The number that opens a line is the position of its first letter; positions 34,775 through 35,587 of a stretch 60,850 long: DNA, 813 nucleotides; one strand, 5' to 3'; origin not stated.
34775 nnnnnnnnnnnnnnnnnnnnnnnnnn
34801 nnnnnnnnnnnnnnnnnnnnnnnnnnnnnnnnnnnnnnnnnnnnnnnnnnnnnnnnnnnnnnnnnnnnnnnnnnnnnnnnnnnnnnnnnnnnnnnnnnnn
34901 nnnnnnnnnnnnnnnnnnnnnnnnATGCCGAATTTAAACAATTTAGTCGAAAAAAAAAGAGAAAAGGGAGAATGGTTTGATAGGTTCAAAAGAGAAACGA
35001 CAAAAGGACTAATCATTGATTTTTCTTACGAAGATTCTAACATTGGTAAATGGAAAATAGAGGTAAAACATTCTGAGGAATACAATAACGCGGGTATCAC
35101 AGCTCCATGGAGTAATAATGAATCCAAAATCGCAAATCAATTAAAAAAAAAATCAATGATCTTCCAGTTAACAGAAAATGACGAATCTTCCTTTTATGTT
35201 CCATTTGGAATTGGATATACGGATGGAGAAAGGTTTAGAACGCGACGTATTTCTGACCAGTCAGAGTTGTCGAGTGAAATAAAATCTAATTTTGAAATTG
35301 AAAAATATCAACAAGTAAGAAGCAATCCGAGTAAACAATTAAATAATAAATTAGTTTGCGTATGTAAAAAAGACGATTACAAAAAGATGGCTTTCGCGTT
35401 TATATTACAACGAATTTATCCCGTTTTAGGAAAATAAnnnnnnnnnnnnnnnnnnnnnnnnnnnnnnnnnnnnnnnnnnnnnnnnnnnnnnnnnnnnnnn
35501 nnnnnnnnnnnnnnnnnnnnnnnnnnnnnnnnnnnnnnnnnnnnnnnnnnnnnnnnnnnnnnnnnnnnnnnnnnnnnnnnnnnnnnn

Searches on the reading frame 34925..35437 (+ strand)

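Call 9: search_protein_families(library=padloc, proteins=[window:34925-35437:+], max_evalue=0.001)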
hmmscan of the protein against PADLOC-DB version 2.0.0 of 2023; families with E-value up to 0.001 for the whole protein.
window:34925-35437:+ (170 aa): 1 family
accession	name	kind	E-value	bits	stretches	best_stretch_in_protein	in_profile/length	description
PDLC00437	ThsB1|ThsB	-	0.00044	18.3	1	74-110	39-72/129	TIR-like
